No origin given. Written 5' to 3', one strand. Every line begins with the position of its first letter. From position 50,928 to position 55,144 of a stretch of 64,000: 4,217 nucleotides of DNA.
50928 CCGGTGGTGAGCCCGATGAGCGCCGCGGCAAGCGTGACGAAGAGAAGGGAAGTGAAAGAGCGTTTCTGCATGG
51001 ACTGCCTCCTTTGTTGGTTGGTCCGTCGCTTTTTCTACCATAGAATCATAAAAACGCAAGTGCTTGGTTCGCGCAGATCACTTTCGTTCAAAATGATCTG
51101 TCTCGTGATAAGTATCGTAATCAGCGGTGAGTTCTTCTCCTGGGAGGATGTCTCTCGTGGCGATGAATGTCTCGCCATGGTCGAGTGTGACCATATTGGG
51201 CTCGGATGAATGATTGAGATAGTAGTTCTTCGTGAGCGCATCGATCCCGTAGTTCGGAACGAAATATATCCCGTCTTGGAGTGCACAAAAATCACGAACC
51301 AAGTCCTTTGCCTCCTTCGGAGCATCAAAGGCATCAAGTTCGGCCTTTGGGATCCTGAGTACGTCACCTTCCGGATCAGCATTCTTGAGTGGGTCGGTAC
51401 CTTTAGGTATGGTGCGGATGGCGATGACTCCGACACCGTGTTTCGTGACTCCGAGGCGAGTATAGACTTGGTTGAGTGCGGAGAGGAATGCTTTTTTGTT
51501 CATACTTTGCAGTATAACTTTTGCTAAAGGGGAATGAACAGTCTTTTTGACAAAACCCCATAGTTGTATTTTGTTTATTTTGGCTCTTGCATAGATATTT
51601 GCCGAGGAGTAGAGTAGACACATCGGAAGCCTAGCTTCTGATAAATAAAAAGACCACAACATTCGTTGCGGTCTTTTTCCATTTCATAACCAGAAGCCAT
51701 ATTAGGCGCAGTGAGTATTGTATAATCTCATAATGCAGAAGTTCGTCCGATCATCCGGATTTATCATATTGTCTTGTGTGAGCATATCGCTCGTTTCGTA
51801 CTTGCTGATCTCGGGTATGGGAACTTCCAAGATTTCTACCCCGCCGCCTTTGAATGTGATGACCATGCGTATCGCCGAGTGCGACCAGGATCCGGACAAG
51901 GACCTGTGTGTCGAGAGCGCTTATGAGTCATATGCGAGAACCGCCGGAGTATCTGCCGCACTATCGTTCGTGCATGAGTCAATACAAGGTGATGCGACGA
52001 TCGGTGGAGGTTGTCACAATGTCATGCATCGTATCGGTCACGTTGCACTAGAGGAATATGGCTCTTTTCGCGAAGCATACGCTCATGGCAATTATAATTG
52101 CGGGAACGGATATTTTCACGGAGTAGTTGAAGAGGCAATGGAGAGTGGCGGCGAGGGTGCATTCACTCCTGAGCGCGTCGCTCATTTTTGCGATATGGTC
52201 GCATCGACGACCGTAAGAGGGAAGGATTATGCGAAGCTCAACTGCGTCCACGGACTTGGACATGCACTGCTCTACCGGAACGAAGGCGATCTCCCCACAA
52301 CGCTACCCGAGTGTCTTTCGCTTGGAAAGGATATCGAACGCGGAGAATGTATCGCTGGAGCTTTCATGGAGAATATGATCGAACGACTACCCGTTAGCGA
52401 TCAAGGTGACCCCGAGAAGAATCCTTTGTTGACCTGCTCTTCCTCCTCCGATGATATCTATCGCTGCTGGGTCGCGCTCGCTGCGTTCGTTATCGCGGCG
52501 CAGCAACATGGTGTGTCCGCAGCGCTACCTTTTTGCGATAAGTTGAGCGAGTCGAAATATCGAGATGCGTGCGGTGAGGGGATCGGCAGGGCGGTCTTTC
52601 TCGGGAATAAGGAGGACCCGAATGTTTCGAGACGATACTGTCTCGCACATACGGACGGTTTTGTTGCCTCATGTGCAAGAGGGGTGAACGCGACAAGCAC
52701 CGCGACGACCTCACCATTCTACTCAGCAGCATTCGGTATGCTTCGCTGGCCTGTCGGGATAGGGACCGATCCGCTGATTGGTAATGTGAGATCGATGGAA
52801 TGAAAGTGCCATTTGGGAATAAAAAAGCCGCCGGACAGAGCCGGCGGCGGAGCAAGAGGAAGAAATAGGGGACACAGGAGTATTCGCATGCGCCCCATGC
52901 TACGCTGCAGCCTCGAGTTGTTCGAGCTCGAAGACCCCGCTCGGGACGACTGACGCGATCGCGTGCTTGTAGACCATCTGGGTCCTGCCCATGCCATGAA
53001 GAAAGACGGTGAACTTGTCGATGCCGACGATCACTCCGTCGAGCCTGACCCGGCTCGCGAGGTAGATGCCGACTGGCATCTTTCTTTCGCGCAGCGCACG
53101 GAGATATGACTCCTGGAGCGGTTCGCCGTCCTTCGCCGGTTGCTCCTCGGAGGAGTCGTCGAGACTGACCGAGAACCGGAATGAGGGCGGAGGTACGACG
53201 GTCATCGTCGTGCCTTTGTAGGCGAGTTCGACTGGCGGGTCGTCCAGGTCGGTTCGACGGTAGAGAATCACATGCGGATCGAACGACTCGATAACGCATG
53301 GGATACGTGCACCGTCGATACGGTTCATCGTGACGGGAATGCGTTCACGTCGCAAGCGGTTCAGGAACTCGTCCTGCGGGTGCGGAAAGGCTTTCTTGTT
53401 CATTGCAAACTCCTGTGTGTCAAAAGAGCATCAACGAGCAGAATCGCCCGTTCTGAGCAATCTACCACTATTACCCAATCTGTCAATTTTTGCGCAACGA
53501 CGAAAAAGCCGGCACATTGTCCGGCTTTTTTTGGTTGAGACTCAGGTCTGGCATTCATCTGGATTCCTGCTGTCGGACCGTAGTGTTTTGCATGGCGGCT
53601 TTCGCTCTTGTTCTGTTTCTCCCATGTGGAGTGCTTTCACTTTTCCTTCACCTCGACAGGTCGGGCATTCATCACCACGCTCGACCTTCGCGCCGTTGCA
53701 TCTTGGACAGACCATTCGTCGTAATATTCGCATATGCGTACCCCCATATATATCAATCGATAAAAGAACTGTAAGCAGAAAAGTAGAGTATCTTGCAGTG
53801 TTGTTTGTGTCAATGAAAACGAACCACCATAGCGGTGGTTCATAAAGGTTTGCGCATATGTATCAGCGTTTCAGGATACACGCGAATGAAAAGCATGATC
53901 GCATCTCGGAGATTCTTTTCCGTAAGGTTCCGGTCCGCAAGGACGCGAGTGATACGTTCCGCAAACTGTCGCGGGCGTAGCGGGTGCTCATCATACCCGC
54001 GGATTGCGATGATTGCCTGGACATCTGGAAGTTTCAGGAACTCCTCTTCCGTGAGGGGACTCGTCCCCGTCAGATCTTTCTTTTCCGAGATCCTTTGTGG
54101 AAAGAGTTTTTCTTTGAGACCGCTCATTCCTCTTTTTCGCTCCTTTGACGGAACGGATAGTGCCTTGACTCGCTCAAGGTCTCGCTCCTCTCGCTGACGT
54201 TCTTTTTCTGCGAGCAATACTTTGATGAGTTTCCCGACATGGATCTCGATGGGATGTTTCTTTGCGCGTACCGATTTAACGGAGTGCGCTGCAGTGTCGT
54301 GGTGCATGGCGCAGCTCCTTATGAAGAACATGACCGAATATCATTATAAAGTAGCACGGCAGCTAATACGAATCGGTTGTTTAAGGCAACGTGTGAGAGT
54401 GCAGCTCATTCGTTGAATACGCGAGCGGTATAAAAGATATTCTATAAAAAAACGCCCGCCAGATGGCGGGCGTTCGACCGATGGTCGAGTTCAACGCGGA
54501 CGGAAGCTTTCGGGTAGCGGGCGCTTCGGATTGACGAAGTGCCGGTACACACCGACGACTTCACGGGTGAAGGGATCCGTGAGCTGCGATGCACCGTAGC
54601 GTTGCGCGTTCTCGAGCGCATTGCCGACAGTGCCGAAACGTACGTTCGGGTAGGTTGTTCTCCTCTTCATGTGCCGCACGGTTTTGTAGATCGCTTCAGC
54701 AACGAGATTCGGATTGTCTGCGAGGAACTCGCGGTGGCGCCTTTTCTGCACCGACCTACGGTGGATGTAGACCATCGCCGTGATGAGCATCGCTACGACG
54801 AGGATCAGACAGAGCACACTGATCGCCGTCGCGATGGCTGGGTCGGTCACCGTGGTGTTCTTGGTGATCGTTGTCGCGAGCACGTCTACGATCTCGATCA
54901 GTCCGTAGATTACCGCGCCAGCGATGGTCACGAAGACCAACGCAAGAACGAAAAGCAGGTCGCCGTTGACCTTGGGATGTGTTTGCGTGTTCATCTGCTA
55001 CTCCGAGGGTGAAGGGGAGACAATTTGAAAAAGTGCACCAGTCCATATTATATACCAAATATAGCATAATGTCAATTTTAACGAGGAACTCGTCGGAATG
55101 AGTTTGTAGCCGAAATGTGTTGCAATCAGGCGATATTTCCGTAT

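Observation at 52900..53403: Hfq with two tandem Sm domains in one polypeptide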

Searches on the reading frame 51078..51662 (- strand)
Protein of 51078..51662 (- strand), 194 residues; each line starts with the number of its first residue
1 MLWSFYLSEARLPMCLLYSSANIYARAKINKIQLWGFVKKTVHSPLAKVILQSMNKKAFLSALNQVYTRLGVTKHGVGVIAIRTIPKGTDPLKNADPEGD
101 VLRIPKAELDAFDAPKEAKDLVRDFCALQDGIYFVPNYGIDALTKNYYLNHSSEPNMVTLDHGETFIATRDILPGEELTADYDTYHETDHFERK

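Call 40: search_protein_families(library=pfam, proteins=[window:51078-51662:-], max_evalue=1)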
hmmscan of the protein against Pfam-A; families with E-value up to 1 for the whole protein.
window:51078-51662:- (194 aa): 2 families
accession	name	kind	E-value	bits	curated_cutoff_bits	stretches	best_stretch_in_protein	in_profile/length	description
PF00856.33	SET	-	6.7e-10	39.8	22.4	1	76-182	1-104/105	SET domain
PF08533.16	Glyco_hydro_42C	-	0.094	12.9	21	0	148-169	17-38/58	Beta-galactosidase C-terminal domain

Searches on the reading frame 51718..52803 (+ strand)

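Call 40: search_protein_families(library=pfam, proteins=[window:51718-52803:+], max_evalue=1)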
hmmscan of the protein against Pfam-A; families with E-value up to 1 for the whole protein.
window:51718-52803:+ (361 aa): 0 families

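Call 82: search_protein_families(library=ncbifam, proteins=[window:51718-52803:+], max_evalue=0.1)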
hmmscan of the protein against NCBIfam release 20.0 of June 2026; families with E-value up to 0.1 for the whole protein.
window:51718-52803:+ (361 aa): 1 family
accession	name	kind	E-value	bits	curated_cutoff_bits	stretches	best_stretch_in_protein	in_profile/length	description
NF002985.0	PRK03715.1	equivalog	0.048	12.3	568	1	195-321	239-363/395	acetylornithine transaminase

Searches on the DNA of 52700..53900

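Call 81: search_rna_families(source=window, start=52700, end=53900, threshold=evalue, max_evalue=1)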
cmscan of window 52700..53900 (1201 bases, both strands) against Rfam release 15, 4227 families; matches with E-value up to 1: 2.
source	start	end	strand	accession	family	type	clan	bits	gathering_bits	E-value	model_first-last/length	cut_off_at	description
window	53122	53191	-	RF04257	mir-9230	Gene; miRNA;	-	19.4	100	0.66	1-87/87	no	mir-9230 microRNA precursor family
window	53500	53569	-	RF02901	AaHKsRNA41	Gene; sRNA;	-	17.1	97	0.32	1-187/187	no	Aggregatibacter sRNA 41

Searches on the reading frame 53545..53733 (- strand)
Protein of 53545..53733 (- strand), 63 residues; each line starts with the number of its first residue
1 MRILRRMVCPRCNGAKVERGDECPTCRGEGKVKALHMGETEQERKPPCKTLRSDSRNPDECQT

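Call 40: search_protein_families(library=pfam, proteins=[window:53545-53733:-], max_evalue=1)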
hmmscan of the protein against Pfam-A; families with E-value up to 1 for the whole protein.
seq(63 aa): 6 families
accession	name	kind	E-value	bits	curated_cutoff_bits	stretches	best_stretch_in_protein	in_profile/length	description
PF00684.25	DnaJ_CXXCXGXG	-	0.00024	21.8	32.7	1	9-54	1-50/65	DnaJ central domain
PF18551.6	TackOD1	-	0.0059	16.6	32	1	6-28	74-96/188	Thaumarchaeal output domain 1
PF17302.8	DUF5351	-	0.04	14.7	27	0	23-31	1-9/29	Family of unknown function (DUF5351)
PF15777.11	Anti-TRAP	-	0.13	12.8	32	1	8-32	12-42/59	Tryptophan RNA-binding attenuator protein inhibitory protein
PF20833.2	RNase_E_G_Thio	-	0.16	12.5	26.8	0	23-34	2-13/86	RNase E/G, Thioredoxin-like domain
PF14369.11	Zn_ribbon_19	-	0.65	10.6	30.8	0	8-18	22-33/35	zinc-ribbon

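Call 44: find_related_loci(query=A2, collection=metagenome_contigs, flank=4000)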
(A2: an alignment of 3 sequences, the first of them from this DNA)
Query A2 (63 aa) in metagenome_contigs; peptide patterns used: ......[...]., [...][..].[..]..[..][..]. (x = any residue, [..] = any of these).
381 stretches matched a pattern; 20 encode a relative of the query (tblastn E <= 1e-3); 20 distinct loci.
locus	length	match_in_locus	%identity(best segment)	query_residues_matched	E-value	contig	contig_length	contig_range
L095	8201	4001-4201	35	1-62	6e-6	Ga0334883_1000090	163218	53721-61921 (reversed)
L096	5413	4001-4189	34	1-59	6e-6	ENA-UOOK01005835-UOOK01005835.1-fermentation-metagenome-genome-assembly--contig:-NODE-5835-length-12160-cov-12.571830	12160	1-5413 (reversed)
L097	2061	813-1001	34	1-59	6e-6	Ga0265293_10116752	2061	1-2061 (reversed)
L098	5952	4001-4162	38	1-50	7e-6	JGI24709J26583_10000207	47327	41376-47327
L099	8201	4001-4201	35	1-62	8e-6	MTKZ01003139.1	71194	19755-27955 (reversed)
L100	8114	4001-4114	42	1-35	1e-5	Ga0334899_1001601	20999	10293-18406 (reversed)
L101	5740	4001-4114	42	1-35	1e-5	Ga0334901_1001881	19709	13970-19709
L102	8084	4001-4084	50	9-33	1e-4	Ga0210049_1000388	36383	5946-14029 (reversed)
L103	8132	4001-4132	40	7-63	2e-5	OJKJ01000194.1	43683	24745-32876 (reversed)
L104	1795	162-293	40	7-63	2e-5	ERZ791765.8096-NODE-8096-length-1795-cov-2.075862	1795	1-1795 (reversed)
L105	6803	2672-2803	40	7-63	2e-5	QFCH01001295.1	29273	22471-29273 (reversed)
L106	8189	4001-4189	32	1-59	1e-5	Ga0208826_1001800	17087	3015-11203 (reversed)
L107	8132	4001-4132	40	7-63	2e-5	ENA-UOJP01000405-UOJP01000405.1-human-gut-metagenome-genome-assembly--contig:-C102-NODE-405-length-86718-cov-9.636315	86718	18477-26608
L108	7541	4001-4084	50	9-33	1e-4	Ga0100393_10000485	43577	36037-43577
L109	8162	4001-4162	38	1-50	2e-5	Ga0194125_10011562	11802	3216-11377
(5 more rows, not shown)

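Call 82: search_protein_families(library=ncbifam, proteins=[window:53545-53733:-], max_evalue=0.1)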
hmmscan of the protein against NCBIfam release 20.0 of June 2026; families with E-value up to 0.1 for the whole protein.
seq(63 aa): 8 families
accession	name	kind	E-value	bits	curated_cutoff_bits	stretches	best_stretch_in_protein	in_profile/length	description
NF058604.1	RtpA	equivalog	0.00019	21.5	65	1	8-32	11-35/50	anti-TRAP protein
TIGR02642.1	phage_xxxx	hypoth_equivalog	0.0002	21.1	101.4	1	6-34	181-211/267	TIGR02642 family protein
TIGR02349.1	DnaJ_bact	equivalog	0.00053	19.5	377.2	1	5-34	185-214/354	molecular chaperone DnaJ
NF010885.0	PRK14292.1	equivalog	0.0028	16.7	585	1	5-36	138-173/371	chaperone protein DnaJ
NF008035.0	PRK10767.1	subfamily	0.005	15.9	338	1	7-34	142-208/374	molecular chaperone DnaJ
NF010874.0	PRK14281.1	equivalog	0.0062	15.7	619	1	2-34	159-193/397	chaperone protein DnaJ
NF010871.0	PRK14278.1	equivalog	0.015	14.2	502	1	6-34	182-210/378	molecular chaperone DnaJ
NF010894.0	PRK14301.1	equivalog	0.021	13.8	548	1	7-34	184-211/373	chaperone protein DnaJ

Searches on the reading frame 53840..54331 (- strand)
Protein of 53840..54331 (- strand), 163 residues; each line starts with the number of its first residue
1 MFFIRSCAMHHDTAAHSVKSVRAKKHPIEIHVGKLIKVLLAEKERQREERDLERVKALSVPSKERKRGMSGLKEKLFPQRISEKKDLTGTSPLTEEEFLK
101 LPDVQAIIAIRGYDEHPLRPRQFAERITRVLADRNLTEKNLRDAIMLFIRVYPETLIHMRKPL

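Call 40: search_protein_families(library=pfam, proteins=[window:53840-54331:-], max_evalue=1)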
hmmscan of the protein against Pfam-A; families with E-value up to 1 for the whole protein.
window:53840-54331:- (163 aa): 0 families

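Call 82: search_protein_families(library=ncbifam, proteins=[window:53840-54307:-], max_evalue=0.1)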
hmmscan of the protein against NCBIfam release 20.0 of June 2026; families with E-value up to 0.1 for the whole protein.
window:53840-54307:- (155 aa): 0 families

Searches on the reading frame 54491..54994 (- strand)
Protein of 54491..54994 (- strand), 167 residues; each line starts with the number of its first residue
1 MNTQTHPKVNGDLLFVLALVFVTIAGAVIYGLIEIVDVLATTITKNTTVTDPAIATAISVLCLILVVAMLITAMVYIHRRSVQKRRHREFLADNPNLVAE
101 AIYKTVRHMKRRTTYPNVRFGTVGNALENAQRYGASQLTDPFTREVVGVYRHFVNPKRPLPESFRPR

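Call 40: search_protein_families(library=pfam, proteins=[window:54491-54994:-], max_evalue=1)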
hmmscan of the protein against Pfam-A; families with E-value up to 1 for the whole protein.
window:54491-54994:- (167 aa): 12 families
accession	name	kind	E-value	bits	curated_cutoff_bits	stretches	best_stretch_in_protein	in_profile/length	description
PF05987.18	DUF898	-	0.00054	19.6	28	1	99-143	100-144/336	Bacterial protein of unknown function (DUF898)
PF08328.16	ASL_C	-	0.012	16.1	35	1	73-129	30-86/115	Adenylosuccinate lyase C-terminal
PF14828.11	Amnionless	-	0.014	14.6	30.4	1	55-156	344-439/442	Amnionless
PF19865.4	DUF6338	-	0.033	14.2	26.5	1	16-87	55-109/205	Family of unknown function (DUF6338)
PF05251.17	Ost5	-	0.038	14.7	27.4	1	5-77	3-73/73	Oligosaccharyltransferase subunit 5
PF12420.13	DUF3671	-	0.061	13.2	34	1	13-81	161-212/223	Fam-L, Fam-M like protein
PF11241.13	DUF3043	-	0.1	13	25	1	38-113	89-160/171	Protein of unknown function (DUF3043)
PF04276.17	DUF443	-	0.18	12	26.2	1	33-84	68-119/202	Protein of unknown function (DUF443)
PF15099.11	PIRT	-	0.2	11.9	30.6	1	20-91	50-118/128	Phosphoinositide-interacting protein family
PF06365.17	CD34_antigen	-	0.32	11.4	26.3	1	51-101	101-150/204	CD34/Podocalyxin family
PF01529.25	DHHC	-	0.34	11.4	28.7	1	15-78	56-121/133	DHHC palmitoyltransferase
PF20087.4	DUF6479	-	0.7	10.8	25.4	1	46-86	10-50/120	Family of unknown function (DUF6479)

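Call 82: search_protein_families(library=ncbifam, proteins=[window:54491-54994:-], max_evalue=0.1)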
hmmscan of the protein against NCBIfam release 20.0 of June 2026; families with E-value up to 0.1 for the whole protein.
window:54491-54994:- (167 aa): 7 families
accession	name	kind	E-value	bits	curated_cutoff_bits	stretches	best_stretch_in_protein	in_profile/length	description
NF033218.1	anchor_AmaP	equivalog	0.0028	17.5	55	1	13-108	8-100/166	alkaline shock response membrane anchor protein AmaP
NF045538.1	AciT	subfamily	0.013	15.8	100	1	23-89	34-98/114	AciT family ciprofloxacin tolerance protein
NF006953.0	PRK09433.1-4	equivalog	0.024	13.5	970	1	4-76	284-359/536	thiamine/thiamine pyrophosphate ABC transporter permease ThiP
NF045846.1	MSC0882_dom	subfamily_domain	0.029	13.5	60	1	15-82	115-183/244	MSC_0882 family membrane protein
NF046005.2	near_gluc_PtsG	equivalog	0.048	13.9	45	0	8-35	59-83/85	MPN207a family PTS transporter accessory protein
TIGR03940.1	PGA_PgaD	equivalog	0.071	13.1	31.45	0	28-92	39-102/141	poly-beta-1,6-N-acetyl-D-glucosamine biosynthesis protein PgaD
NF046000.1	MAG1210_fam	subfamily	0.071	11.7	275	1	19-107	65-150/550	MAG1210 family protein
